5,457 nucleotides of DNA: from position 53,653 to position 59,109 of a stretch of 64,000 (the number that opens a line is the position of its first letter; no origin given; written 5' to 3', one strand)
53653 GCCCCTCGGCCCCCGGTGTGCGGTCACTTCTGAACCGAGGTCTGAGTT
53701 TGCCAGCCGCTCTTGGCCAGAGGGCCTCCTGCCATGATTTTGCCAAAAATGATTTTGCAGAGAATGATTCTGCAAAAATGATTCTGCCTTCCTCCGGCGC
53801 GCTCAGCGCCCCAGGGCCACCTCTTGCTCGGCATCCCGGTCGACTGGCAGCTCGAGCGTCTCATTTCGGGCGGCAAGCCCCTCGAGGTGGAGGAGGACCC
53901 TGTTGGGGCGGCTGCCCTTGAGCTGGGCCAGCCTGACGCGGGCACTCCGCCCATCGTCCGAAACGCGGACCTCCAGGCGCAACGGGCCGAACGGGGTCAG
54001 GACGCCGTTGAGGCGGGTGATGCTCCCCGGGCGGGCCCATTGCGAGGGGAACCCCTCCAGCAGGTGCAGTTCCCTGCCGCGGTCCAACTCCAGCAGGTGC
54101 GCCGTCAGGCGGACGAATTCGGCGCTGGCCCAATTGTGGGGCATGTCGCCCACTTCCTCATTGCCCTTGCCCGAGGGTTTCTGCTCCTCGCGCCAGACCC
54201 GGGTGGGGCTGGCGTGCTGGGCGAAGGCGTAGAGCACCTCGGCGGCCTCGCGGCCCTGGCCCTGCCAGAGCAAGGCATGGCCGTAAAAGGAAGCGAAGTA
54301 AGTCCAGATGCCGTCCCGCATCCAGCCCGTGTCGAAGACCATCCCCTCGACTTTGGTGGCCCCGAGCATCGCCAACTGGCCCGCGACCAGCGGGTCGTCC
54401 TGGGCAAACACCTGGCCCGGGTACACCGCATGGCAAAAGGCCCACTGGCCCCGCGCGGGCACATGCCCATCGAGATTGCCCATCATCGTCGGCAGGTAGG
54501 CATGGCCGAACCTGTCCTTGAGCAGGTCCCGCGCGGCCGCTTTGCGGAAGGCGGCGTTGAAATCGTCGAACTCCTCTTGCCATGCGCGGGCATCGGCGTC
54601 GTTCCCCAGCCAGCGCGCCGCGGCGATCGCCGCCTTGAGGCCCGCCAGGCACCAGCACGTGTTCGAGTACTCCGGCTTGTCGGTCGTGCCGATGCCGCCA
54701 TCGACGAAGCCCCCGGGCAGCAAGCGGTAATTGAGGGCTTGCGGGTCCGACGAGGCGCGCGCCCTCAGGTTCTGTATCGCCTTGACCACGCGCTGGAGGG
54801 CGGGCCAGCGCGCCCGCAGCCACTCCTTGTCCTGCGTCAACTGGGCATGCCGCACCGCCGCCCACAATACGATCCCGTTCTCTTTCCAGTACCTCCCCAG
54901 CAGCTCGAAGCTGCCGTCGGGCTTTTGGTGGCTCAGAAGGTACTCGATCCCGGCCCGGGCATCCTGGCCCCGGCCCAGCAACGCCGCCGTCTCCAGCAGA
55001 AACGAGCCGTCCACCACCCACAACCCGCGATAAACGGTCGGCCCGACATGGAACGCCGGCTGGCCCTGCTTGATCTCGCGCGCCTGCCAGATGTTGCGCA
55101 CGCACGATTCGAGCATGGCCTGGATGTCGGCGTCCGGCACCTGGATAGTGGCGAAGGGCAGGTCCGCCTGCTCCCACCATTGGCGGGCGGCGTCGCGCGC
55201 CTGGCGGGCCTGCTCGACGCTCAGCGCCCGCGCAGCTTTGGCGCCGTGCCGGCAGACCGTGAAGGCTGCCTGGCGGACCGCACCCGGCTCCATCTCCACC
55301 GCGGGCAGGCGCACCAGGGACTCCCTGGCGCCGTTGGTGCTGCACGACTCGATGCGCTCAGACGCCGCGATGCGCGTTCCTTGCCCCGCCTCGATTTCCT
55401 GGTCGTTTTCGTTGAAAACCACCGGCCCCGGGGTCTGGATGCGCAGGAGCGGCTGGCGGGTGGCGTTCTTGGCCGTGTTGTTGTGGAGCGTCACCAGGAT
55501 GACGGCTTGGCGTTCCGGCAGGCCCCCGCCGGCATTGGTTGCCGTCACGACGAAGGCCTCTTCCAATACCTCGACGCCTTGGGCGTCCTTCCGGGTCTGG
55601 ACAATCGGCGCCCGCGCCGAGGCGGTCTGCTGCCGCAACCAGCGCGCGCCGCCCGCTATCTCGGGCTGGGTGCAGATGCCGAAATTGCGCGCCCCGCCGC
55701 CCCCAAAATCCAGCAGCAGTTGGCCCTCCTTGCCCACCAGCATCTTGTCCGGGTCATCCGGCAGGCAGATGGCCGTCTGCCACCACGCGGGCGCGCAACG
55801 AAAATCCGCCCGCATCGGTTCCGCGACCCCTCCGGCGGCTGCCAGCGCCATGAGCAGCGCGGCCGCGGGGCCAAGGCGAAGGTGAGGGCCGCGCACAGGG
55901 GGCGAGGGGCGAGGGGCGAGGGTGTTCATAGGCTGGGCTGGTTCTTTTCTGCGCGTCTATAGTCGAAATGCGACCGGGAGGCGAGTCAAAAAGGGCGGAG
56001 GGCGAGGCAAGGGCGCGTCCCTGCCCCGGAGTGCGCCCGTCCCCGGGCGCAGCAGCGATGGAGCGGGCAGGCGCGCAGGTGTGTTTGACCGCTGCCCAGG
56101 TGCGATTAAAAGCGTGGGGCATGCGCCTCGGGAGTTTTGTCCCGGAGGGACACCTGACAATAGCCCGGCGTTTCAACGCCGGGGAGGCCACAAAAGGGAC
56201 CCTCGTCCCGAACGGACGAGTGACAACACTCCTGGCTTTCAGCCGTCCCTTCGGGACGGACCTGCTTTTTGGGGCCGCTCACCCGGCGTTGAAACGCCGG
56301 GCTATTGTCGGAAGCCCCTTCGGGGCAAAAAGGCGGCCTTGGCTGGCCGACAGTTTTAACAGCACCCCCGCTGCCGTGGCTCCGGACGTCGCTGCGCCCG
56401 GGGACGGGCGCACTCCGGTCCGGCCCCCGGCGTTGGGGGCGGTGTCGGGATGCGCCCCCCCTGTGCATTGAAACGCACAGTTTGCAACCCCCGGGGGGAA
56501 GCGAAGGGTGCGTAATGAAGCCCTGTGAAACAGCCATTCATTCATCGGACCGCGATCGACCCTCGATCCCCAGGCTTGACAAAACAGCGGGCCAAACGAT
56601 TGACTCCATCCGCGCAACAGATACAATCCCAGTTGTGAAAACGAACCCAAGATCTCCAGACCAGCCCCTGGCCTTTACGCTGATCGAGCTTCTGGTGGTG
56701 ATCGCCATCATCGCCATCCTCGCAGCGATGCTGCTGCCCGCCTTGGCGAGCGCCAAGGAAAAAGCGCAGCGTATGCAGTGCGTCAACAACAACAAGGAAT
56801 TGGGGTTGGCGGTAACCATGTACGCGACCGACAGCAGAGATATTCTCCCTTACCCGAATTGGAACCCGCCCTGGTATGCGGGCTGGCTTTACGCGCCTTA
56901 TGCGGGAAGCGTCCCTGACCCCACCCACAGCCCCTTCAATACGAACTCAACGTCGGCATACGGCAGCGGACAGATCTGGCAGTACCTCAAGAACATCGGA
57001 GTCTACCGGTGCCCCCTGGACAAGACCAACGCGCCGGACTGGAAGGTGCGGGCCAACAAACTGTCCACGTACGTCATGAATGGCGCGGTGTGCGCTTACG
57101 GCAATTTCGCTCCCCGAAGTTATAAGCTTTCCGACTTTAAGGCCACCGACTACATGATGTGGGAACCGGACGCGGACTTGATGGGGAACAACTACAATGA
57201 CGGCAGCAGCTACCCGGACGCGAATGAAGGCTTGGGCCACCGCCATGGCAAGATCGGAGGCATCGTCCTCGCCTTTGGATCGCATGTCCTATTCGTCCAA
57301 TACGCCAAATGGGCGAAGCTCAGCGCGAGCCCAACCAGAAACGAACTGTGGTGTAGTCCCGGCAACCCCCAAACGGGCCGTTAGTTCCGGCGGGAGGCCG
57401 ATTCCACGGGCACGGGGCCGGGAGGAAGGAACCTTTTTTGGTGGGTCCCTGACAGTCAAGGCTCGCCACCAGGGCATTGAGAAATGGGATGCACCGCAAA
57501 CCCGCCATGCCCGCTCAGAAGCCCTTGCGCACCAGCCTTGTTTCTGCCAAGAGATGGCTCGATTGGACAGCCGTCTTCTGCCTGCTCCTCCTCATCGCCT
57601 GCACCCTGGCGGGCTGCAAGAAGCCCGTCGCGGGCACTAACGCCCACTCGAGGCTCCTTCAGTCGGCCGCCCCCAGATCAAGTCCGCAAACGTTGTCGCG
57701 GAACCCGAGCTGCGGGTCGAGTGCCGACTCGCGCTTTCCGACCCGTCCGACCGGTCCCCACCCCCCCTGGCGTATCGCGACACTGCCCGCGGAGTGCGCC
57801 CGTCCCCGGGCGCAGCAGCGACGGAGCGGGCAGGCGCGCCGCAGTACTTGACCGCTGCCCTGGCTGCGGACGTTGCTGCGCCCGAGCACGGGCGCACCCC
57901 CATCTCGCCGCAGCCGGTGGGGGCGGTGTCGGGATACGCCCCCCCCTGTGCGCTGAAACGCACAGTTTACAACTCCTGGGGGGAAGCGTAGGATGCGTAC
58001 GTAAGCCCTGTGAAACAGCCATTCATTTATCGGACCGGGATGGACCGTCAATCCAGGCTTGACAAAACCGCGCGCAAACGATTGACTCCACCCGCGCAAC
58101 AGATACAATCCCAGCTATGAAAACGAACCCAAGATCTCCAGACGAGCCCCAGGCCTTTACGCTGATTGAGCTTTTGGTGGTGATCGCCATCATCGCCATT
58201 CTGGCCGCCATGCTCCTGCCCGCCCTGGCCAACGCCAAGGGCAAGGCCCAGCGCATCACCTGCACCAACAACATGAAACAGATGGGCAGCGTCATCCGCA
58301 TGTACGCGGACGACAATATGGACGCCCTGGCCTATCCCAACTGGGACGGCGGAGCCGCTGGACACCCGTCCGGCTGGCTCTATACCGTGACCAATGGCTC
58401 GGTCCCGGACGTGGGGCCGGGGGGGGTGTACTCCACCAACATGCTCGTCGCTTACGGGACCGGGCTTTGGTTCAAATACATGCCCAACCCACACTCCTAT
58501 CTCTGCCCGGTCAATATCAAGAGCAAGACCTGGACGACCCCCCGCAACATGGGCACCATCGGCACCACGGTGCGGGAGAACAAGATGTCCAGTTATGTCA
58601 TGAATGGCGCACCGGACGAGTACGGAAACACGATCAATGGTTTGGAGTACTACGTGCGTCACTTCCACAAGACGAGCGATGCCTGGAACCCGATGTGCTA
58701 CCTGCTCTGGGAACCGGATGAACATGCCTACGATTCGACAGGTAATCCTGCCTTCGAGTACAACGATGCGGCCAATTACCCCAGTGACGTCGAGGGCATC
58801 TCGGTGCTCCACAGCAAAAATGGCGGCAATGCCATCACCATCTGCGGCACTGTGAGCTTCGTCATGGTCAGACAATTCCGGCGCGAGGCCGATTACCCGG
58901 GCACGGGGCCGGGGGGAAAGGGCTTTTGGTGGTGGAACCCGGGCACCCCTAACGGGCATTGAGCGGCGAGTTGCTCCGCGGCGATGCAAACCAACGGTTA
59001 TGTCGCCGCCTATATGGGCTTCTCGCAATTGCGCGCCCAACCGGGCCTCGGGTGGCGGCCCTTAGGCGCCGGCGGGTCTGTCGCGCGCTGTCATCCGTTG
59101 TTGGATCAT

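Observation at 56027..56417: Nested insertion: a family-3 MITE inside a family-4 repeat with a duplicated target, proving transposition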

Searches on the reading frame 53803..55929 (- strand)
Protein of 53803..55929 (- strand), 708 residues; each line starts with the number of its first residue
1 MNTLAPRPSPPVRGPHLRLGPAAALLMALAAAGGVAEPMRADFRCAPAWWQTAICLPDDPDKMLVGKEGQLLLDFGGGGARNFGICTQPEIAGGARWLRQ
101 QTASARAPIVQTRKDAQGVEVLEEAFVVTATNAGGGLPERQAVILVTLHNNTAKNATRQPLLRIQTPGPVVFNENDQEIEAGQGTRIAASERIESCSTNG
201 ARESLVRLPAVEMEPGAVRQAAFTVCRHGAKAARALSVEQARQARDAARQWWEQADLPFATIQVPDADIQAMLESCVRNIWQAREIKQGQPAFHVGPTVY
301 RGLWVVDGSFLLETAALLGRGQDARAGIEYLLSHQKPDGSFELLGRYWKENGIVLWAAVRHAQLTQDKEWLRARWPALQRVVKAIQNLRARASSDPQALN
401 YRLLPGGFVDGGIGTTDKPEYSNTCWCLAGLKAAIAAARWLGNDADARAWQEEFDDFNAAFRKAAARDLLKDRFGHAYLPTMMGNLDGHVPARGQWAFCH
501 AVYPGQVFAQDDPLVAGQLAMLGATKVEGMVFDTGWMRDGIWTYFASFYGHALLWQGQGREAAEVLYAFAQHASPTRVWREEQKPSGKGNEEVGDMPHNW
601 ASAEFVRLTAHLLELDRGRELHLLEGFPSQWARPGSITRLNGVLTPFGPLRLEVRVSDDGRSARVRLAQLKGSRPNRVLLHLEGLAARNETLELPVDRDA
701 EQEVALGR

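Call 23: find_encoding_contigs(protein=window:53803-55929:-, flank=10000, max_places=10)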
Protein window:53803-55929:- (708 aa): no gene with exactly this product is on record in the collection.

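Call 24: find_homologous_proteins(query=window:53803-55929:-, max_evalue=1e-20)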
Query window:53803-55929:- (708 aa): 803 proteins with E <= 1e-20 among 8000 candidates; the best 120 are listed.
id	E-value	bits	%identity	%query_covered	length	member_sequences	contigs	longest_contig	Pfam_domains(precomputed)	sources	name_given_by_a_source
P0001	0.0e+0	1567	100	96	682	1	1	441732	-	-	-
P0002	0.0e+0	1101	71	94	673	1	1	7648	-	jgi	jgi:GH15 family glucan-1,4-alpha-glucosidase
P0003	0.0e+0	1077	71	83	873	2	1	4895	-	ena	-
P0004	0.0e+0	1076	71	81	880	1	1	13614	-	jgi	jgi:hypothetical protein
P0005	0.0e+0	1074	68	97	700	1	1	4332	-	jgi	jgi:hypothetical protein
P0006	0.0e+0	1057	70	80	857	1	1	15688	-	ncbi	-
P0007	0.0e+0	1057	70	82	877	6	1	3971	-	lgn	-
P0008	0.0e+0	1027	67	81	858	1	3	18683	-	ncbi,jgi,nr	ncbi:MAG: hypothetical protein FJ276_01010 [Planctomycetes bacterium]|nr:hypothetical protein [Planc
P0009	0.0e+0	1023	67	94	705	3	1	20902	-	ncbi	-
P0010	0.0e+0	1018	66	96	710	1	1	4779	-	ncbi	ncbi:MAG: hypothetical protein ACP5XB_22800 [Isosphaeraceae bacterium]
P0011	0.0e+0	1014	67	93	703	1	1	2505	-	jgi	jgi:hypothetical protein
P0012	2.6e-298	1009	66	81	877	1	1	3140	-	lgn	-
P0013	3.0e-297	1006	68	80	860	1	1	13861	-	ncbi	-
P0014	1.7e-296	1003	66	78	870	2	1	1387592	-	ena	-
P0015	4.6e-294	995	65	94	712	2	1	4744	-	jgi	-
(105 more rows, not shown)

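Call 56: find_encoding_contigs(protein=P0001, flank=10000, max_places=3)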
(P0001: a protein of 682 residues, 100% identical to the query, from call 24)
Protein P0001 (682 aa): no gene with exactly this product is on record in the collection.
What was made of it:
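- On MITE (DDE-mobilised non-autonomous element): The rest of the source genome could not be fetched (calls 23, 56).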

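Call 65: search_protein_families(library=pfam, proteins=[P0001], max_evalue=0.001)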
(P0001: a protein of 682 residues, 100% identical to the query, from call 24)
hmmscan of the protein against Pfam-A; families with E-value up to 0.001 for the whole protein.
P0001 (682 aa): 1 family
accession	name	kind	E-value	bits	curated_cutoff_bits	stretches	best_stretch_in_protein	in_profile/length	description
PF17389.8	Bac_rhamnosid6H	-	7.8e-05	22.6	24.5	1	335-438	110-212/339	Bacterial alpha-L-rhamnosidase 6 hairpin glycosidase domain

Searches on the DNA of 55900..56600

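Call 13: search_rna_families(source=window, start=55900, end=56600, threshold=evalue, max_evalue=1, show_alignments=3)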
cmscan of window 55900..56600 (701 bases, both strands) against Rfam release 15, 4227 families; matches with E-value up to 1: 3.
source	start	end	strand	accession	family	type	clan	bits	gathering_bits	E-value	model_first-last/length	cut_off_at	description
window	56138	56183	-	RF01687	Acido-Lenti-1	Gene; sRNA;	-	45.6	37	4.5e-09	1-46/46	no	Acido-Lenti-1 RNA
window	56282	56327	+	RF01687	Acido-Lenti-1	Gene; sRNA;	-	40.2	37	1.3e-07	1-46/46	no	Acido-Lenti-1 RNA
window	56237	56257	+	RF01687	Acido-Lenti-1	Gene; sRNA;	-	16.5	37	0.37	25-45/46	no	Acido-Lenti-1 RNA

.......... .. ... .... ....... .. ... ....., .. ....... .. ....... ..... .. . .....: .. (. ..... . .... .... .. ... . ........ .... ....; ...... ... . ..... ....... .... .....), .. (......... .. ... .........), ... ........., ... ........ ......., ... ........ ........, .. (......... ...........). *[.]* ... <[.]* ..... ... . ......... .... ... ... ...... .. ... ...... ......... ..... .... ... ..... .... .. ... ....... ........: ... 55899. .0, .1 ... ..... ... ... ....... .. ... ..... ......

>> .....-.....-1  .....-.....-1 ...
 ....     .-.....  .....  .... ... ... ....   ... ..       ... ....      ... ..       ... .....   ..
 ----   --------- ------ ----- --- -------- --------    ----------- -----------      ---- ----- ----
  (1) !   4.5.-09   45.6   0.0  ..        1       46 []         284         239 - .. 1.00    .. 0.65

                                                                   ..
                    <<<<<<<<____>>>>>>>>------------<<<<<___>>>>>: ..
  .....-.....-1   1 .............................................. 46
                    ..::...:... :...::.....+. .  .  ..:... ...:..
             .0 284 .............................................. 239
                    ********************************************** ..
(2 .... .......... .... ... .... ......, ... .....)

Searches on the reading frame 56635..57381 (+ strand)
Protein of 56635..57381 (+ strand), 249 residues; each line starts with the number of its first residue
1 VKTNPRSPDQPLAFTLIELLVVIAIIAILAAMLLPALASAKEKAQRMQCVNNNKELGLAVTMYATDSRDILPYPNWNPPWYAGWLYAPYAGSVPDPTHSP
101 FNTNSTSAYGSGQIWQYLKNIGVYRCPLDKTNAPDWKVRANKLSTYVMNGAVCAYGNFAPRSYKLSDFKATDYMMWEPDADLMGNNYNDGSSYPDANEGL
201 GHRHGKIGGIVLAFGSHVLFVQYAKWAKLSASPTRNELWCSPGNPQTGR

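Call 65: search_protein_families(library=pfam, proteins=[window:56635-57381:+], max_evalue=0.001)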
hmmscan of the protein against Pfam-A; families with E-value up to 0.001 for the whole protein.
window:56635-57381:+ (249 aa): 2 families
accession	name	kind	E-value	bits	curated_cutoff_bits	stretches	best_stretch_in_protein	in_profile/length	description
PF07596.16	SBP_bac_10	-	1.2e-08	35.7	23.3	1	39-179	2-146/268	Protein of unknown function (DUF1559)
PF07963.17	N_methyl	-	0.00019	21.3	21.2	1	13-34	6-27/27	Prokaryotic N-terminal methylation motif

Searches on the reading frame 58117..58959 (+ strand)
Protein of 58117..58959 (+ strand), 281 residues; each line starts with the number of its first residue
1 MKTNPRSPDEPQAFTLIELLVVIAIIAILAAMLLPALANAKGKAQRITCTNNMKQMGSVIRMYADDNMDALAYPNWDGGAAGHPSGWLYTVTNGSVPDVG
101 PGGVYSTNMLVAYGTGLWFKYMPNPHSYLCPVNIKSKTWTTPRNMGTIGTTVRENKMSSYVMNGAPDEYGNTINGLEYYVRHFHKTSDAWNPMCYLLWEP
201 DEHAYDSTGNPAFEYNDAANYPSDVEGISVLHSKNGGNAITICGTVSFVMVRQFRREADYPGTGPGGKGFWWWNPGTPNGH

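Call 65: search_protein_families(library=pfam, proteins=[window:58117-58959:+], max_evalue=0.001)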
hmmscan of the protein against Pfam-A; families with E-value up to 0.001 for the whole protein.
window:58117-58959:+ (281 aa): 1 family
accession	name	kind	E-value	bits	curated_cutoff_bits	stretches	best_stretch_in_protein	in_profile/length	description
PF07963.17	N_methyl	-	3.1e-07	30.1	21.2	1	12-34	5-27/27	Prokaryotic N-terminal methylation motif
